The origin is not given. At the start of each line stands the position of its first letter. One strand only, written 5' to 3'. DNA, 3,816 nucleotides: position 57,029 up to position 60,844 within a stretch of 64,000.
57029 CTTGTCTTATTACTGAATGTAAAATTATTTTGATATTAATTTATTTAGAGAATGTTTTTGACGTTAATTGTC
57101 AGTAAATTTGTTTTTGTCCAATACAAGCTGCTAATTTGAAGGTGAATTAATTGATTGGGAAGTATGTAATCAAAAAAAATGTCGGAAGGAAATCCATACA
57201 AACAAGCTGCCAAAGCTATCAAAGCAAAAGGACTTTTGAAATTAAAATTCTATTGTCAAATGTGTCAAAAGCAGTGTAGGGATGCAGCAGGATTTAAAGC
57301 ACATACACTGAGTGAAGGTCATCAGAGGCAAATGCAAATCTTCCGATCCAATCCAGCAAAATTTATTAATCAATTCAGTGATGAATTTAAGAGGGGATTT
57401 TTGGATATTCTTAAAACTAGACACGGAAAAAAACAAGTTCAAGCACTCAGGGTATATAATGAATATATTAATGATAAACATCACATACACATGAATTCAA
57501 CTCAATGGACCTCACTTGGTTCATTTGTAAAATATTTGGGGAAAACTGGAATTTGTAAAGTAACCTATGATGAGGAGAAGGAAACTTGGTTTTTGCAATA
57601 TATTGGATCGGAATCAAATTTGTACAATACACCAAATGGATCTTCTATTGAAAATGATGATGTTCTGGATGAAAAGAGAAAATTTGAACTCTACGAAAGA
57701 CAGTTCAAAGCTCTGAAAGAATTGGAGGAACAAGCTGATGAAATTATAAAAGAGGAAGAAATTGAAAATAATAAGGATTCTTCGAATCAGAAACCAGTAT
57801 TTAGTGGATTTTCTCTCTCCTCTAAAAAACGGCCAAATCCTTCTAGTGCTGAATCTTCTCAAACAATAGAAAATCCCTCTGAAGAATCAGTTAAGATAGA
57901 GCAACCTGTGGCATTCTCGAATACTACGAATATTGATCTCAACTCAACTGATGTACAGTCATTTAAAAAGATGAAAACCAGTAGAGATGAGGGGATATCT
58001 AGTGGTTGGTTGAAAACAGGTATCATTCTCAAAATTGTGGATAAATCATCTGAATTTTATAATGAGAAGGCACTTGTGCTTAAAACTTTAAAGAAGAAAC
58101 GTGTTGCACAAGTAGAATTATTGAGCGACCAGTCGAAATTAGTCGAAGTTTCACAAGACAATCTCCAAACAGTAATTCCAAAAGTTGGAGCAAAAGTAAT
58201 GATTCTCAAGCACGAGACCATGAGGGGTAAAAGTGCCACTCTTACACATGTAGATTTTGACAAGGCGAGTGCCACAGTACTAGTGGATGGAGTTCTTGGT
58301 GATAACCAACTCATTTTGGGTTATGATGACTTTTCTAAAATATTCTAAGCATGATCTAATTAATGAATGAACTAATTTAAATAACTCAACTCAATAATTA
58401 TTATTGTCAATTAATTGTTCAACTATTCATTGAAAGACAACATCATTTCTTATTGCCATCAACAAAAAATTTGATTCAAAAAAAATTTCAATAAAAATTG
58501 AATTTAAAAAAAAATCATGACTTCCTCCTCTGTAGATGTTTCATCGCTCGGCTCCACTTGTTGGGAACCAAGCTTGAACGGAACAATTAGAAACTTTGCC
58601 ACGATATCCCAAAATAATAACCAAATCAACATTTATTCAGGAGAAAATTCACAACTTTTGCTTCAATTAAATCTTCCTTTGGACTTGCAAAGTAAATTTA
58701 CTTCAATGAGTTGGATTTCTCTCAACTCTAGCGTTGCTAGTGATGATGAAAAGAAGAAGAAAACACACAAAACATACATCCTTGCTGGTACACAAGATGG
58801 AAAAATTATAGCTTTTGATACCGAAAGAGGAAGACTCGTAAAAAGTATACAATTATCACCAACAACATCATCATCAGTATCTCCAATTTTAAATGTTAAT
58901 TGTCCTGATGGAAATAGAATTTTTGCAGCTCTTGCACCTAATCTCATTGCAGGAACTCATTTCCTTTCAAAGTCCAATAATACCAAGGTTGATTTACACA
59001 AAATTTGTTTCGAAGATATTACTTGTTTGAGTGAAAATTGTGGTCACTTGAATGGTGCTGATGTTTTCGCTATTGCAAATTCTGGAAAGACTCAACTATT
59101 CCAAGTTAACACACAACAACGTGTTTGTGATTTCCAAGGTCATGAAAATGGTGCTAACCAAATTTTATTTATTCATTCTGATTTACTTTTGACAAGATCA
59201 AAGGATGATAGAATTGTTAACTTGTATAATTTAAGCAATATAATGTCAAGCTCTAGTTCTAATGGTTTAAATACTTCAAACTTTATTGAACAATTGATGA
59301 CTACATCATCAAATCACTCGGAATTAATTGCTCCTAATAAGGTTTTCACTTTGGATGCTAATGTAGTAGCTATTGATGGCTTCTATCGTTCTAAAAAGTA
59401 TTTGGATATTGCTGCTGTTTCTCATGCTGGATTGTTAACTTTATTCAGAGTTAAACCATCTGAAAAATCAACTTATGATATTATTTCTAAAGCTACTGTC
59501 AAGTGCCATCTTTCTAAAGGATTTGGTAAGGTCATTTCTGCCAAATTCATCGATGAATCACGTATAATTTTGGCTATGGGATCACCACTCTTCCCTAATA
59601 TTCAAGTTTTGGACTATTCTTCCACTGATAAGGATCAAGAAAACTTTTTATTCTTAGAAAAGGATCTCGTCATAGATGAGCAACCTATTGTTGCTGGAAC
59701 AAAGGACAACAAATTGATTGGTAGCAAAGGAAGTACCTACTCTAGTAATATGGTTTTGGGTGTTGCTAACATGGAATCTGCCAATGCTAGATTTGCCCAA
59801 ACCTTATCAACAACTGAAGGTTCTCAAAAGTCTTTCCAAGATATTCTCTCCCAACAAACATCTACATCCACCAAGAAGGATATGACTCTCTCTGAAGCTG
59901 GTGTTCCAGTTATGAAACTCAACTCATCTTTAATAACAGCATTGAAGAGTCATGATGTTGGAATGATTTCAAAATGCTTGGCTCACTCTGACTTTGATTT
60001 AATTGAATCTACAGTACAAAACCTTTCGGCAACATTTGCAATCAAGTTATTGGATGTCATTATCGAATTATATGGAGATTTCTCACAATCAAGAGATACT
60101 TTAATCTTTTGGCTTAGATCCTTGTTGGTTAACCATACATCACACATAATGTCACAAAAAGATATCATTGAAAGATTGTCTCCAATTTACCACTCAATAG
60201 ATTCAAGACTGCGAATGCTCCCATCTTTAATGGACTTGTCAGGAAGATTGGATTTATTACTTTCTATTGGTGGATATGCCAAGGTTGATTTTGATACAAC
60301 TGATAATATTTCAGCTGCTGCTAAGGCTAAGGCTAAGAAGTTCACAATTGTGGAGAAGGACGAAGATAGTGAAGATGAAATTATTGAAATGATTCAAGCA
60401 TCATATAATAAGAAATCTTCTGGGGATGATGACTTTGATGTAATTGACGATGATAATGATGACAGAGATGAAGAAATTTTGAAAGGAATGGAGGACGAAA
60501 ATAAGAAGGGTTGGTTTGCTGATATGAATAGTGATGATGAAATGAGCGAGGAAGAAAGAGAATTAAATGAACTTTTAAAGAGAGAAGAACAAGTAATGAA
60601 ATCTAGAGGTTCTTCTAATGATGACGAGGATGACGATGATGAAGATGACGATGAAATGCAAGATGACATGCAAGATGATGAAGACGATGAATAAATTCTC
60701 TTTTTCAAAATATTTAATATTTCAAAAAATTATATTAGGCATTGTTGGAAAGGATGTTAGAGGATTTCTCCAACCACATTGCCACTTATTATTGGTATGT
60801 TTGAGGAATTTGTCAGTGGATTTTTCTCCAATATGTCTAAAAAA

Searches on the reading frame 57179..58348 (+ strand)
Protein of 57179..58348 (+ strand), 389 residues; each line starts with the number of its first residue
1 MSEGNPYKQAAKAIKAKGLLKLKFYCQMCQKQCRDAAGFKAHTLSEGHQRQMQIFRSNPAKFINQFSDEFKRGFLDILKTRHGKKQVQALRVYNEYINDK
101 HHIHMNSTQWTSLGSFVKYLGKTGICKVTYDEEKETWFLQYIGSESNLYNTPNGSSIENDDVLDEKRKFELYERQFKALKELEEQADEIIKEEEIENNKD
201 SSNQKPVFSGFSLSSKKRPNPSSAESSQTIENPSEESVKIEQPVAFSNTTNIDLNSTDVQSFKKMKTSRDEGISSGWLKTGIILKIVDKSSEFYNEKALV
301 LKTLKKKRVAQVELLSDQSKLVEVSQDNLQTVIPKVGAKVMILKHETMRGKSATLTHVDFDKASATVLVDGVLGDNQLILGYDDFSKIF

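Call 5: search_protein_families(library=pfam, proteins=[window:57179-58348:+], max_evalue=1)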
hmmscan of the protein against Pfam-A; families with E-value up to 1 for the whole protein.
window:57179-58348:+ (389 aa): 12 families
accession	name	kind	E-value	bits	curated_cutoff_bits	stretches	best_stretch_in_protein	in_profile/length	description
PF10357.16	WH_KIN17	-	7e-38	129.7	25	1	58-175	2-118/119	KIN17 WH-like domain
PF25095.1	C2H2-zf_KIN17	-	6.5e-18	65.1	27.7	1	22-51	1-30/30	KIN17 C2H2-type zinc finger domain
PF25088.1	GPKOW_C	-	1.7e-10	41.4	65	1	284-384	3-101/107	GPKOW C-terminal domain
PF18131.8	KN17_SH3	-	1.8e-06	28.3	27.9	1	277-321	5-50/53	KN17 SH3-like domain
PF12171.14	zf-C2H2_jaz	-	9.8e-05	22.9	22.6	1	23-49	1-27/27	Zinc-finger double-stranded RNA-binding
PF25092.1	SH3_KIN17_C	-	0.0006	20.6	27.9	1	334-388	1-56/57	KIN17 C-terminal SH3 domain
PF12874.13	zf-met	-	0.0036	18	21.2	1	24-45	1-22/25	Zinc-finger of C2H2 type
PF25420.1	zf-C2H2_ZN292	-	0.0078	16.6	27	1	20-35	8-23/33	ZN292-like C2H2 zinc finger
PF20883.3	Kbp-5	-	0.017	15.7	31.1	1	155-206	59-109/124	KNL (Kinetochore null) Binding Protein 5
PF12756.13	zf-C2H2_2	-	0.018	15.7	26.9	1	20-52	47-79/100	C2H2 type zinc-finger (2 copies)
PF00096.32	zf-C2H2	-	0.14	13.1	25.2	1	24-45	1-22/23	Zinc finger, C2H2 type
PF25304.1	WH_eIF2D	-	0.2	12.3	27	1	74-135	8-75/92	eIF2D winged helix domain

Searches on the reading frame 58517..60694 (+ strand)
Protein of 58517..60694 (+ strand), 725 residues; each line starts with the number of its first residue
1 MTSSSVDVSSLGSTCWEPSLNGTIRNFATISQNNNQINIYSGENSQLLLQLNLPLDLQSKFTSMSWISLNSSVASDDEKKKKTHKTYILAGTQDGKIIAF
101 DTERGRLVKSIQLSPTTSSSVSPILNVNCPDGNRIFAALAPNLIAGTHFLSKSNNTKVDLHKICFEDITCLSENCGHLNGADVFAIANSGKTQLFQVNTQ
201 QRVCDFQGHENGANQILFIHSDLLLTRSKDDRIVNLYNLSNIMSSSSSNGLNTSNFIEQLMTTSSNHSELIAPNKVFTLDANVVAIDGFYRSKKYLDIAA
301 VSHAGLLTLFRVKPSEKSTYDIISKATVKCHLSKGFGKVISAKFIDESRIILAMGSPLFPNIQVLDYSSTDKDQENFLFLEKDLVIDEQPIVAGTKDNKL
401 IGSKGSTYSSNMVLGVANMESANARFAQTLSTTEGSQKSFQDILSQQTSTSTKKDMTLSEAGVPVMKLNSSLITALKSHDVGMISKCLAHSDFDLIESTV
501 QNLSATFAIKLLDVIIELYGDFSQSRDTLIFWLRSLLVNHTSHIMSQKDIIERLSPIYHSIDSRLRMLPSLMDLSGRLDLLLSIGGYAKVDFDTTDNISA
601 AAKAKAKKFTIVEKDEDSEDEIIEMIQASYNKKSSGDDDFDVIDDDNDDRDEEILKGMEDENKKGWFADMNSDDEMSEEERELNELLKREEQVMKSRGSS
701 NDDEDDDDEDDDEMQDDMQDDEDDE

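Call 5: search_protein_families(library=pfam, proteins=[window:58517-60694:+], max_evalue=1)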
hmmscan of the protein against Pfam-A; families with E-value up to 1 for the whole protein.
window:58517-60694:+ (725 aa): 9 families
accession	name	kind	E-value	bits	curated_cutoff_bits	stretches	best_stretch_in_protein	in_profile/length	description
PF04003.17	Utp12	-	4.7e-18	65.7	31.5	1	483-583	5-107/107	Dip2/Utp12 Family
PF13570.13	Beta-prop_ACSF4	-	1.5e-05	25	133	1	8-121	200-308/329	Beta-alanine-activating enzyme, beta-propeller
PF24814.1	WD40_Prp19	-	3.9e-05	23.3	320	1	164-242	5-81/281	Prp19 WD40 domain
PF25173.1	Beta-prop_WDR3_1st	-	0.00033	20.8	154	1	94-241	9-144/184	WDR3 first beta-propeller domain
PF25174.1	Beta-prop_THOC3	-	0.00052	19.5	305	1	82-252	56-213/272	THOC3 beta-propeller domain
PF24807.1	WD40_CDC20-Fz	-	0.0026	17.6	200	1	180-235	62-117/292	CDC20/Fizzy WD40 domain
PF23726.1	Beta-prop_RSE1_2nd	-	0.0065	16.2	30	1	24-104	167-243/327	RSE1/DDB1/CPSF1 second beta-propeller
PF23414.1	Beta-prop_EML_2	-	0.017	14.9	90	1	179-261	50-131/266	Echinoderm microtubule-associated protein second beta-propeller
PF12894.13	ANAPC4_WD40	-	0.17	12.6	22.9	0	86-117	51-82/91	Anaphase-promoting complex subunit 4 WD40 domain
